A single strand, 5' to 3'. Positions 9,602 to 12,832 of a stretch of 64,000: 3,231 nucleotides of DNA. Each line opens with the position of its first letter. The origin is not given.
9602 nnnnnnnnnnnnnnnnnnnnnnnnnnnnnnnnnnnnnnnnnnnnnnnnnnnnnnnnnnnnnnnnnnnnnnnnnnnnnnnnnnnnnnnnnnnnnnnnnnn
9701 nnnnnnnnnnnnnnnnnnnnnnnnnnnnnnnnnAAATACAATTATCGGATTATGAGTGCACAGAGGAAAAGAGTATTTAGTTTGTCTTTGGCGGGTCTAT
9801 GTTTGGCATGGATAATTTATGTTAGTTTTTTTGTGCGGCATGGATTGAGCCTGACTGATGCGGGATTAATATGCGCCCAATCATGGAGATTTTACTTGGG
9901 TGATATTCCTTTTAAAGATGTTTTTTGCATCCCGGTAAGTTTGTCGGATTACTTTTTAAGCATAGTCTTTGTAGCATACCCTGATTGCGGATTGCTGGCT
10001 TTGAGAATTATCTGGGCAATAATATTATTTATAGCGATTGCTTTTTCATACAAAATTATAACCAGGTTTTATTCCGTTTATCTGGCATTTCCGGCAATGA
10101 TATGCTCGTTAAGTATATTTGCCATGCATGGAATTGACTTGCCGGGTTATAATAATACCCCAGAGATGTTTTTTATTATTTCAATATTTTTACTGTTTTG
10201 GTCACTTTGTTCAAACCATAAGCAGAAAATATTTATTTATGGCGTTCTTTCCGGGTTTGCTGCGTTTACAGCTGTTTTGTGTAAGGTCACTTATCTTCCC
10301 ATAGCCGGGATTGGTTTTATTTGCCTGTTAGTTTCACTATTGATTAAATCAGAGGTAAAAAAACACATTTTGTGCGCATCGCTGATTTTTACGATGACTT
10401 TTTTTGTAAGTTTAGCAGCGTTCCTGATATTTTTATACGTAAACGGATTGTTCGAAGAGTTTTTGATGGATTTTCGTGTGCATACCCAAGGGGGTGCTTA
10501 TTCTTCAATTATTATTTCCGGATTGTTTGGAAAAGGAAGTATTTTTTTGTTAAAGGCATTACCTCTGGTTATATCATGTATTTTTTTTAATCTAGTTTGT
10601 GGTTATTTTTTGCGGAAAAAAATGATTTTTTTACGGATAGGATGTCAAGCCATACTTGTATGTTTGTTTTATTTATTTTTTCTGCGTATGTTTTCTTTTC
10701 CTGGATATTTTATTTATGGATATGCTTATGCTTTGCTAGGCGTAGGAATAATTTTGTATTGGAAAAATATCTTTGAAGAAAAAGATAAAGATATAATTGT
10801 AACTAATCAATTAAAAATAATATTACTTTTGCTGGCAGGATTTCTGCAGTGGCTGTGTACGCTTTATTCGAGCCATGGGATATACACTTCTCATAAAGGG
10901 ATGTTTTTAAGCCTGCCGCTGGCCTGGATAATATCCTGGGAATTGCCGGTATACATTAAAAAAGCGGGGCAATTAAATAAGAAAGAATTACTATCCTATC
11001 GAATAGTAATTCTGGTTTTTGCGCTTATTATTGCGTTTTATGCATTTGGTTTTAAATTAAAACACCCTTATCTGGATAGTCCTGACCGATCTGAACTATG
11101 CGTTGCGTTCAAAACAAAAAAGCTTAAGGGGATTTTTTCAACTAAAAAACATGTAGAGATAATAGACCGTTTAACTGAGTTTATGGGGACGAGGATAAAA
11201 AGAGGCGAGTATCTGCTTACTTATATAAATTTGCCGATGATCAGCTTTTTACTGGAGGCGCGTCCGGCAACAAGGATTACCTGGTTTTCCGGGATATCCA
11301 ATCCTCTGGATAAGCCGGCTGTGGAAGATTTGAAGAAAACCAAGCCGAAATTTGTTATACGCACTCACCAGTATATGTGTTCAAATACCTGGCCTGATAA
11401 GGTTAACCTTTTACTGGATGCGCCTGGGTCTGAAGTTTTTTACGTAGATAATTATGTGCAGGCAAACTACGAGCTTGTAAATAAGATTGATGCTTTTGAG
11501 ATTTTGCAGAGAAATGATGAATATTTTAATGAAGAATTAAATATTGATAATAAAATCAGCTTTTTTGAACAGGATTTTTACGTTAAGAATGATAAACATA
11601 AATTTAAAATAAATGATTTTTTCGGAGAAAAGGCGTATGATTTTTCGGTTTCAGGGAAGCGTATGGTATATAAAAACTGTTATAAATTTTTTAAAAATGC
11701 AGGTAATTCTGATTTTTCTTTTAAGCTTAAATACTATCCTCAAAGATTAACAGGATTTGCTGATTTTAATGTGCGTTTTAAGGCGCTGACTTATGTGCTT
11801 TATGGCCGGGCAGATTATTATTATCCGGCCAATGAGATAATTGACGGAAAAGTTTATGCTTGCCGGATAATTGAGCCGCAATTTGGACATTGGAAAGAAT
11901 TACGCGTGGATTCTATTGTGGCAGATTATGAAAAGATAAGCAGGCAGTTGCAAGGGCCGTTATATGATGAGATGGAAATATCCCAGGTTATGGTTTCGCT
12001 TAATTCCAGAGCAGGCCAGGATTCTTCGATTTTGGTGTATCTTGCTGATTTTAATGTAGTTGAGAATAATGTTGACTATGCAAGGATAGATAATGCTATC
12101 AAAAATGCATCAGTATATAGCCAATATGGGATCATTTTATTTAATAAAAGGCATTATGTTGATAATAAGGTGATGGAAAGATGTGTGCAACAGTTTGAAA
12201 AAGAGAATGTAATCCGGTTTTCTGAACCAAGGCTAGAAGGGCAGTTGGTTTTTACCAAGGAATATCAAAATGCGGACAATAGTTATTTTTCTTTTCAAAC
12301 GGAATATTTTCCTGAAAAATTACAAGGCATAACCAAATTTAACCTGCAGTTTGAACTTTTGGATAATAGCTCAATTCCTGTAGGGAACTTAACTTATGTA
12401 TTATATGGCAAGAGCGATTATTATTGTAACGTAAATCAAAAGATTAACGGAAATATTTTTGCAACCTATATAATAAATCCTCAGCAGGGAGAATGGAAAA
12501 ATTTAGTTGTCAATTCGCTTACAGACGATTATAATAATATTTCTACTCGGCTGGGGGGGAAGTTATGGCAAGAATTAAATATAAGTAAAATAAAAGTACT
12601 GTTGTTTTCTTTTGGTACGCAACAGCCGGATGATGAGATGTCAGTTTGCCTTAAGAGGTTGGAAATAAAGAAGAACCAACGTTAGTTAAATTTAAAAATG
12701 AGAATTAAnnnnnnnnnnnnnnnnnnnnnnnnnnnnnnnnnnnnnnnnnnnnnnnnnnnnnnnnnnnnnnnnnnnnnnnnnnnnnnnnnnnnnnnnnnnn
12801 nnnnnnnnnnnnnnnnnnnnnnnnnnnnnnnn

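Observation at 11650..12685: Novel ~130-aa domain present in three copies on two membrane proteins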

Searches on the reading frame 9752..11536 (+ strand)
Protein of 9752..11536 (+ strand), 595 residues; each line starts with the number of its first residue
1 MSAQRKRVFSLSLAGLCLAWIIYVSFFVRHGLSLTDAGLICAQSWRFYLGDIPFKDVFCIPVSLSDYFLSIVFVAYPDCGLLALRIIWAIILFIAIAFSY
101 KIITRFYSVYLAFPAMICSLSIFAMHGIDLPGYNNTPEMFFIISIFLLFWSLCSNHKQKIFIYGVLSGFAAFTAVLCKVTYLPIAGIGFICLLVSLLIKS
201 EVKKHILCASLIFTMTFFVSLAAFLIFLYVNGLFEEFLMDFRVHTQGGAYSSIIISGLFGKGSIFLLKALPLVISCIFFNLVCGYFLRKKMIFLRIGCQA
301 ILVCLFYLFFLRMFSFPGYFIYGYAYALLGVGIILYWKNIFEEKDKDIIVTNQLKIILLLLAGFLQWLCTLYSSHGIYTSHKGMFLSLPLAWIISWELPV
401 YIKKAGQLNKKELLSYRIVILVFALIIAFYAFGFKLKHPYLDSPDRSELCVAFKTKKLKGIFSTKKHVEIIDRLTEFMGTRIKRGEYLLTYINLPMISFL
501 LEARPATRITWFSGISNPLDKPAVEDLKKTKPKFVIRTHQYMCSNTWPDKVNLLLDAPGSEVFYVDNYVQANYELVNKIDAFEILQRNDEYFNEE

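Call 33: search_solved_structures(query=window:9752-11536:+, max_evalue=10)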
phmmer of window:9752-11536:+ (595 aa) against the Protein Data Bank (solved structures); distinct sequences matched with E-value up to 10: 0.

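Call 57: find_homologous_proteins(query=window:9752-11536:+, max_evalue=0.1)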
Query window:9752-11536:+ (595 aa): 1 proteins with E <= 0.1 among 8000 candidates.
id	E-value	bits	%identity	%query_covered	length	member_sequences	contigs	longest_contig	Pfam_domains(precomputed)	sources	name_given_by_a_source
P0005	0.0e+0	1293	100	97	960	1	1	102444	-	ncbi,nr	ncbi:MAG: hypothetical protein HY810_02345 [Candidatus Omnitrophica bacterium]|nr:hypothetical prote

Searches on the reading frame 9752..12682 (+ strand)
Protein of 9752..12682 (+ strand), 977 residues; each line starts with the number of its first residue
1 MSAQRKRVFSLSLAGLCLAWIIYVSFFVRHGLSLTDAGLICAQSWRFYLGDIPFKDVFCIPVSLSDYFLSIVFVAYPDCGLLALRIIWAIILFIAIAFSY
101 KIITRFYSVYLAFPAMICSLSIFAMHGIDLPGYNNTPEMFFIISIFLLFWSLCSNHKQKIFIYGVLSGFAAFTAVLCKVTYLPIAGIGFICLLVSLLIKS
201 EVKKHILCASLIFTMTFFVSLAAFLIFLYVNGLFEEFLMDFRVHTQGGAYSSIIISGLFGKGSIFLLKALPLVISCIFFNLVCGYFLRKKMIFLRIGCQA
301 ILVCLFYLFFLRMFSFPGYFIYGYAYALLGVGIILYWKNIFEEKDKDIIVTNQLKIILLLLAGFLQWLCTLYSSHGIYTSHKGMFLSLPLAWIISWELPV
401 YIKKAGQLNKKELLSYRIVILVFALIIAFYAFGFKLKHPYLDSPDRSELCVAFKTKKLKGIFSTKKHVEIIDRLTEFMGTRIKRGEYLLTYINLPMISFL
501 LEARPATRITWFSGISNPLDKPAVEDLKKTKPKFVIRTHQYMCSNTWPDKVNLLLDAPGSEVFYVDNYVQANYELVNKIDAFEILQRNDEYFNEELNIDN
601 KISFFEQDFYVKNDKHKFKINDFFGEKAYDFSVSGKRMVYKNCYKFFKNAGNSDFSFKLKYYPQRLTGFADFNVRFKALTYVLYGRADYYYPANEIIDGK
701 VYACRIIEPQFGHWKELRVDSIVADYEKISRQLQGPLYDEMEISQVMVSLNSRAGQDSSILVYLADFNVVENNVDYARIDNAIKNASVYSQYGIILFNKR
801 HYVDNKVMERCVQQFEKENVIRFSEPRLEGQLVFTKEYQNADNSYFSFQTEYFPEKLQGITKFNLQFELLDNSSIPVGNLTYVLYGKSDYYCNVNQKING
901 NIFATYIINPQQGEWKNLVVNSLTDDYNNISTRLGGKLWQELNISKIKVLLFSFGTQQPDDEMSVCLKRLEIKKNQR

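Call 5: search_protein_families(library=pfam, proteins=[window:9752-12682:+], max_evalue=1)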
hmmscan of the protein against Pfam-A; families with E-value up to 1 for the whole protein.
window:9752-12682:+ (977 aa): 1 family
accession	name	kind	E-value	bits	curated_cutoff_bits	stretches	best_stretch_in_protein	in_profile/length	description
PF00584.25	SecE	-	0.2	12.1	22.7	1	409-436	18-45/55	SecE/Sec61-gamma subunits of protein translocation complex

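Call 6: search_protein_families(library=ncbifam, proteins=[window:9752-12682:+], max_evalue=1)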
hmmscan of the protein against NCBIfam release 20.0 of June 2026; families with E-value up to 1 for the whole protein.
window:9752-12682:+ (977 aa): 0 families

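Call 11: find_homologous_proteins(query=window:9752-12682:+, max_evalue=0.001)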
Query window:9752-12682:+ (977 aa): 1 proteins with E <= 0.001 among 8000 candidates.
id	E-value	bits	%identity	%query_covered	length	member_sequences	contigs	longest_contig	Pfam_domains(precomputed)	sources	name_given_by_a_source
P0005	0.0e+0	2193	100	98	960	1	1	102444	-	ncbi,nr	ncbi:MAG: hypothetical protein HY810_02345 [Candidatus Omnitrophica bacterium]|nr:hypothetical prote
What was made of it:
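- Tried and rejected: Homolog searches for p977, whole and N-terminal: each returned only itself (calls 11, 57).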

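Call 56: predict_structure(protein=window:9752-12682:+)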
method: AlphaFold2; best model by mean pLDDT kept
length: 977 residues; sequences in the alignment: 1
mean_pLDDT: 35.5   pTM: 0.26
mean pLDDT of the five models: 35.5, 32.8, 32.8, 28.9, 27.2
residues with pLDDT >= 90: 0; 70-90: 0; 50-70: 29; < 50: 948
segments of 3 or more residues with pLDDT < 50: 1-16, 22-25, 46-199, 201-220, 222-232, 234-336, 338-366, 368-775, 781-783, 785-977
pLDDT, mean of each block of 10 residues (from residue 1): 41 48 51 52 48 35 36 35 43 42 37 40 39 41 44 43 45 40 40 43 47 46 48 48 44 45 45 45 44 45 45 39 43 43 44 46 47 40 39 41 44 43 44 36 33 31 38 36 33 32 26 25 31 22 23 26 24 24 23 24 21 23 27 23 29 23 22 26 24 26 25 26 28 27 29 28 35 47 43 33 40 43 27 29 30 31 30 33 31 33 31 31 28 28 30 32 28 29
secondary structure, 60 per line:
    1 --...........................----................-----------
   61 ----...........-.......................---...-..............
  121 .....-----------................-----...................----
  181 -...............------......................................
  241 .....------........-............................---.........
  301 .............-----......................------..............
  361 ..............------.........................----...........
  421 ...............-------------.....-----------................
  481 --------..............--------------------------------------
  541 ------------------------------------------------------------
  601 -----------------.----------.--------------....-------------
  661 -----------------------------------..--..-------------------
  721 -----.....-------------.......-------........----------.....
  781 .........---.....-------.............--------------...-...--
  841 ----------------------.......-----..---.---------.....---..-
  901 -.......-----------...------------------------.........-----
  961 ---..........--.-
elements in order (helices of 4 or more, strands of 3 or more residues): H3-29 H34-49 H65-75 H77-99 H107-125 H137-152 H158-176 H182-196 H203-245 H252-259 H261-288 H292-313 H319-340 H347-374 H381-405 H410-435 H449-453 H465-480 H489-502 H644-647 H726-730 E744-750 E758-765 H776-789 E793-797 H805-817 E832-834 E863-869 E890-894 E902-908 E920-922 E947-955 E964-973
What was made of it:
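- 9752..11062 (+): p977 aa 1-437: polytopic membrane domain with 13-14 hydrophobic segments. Orphan sequence; suspected but unproven GT-C-type glycosyltransferase. The AlphaFold2 single-sequence model was unusable (call 56).
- On GT-C glycosyltransferases (for the p977 membrane part): The AlphaFold2 model has pLDDT 35.5 and is unusable (call 56).
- Tried and rejected: AlphaFold2 of full p977 without an alignment: pLDDT 35.5, unusable, so not searched further (call 56).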
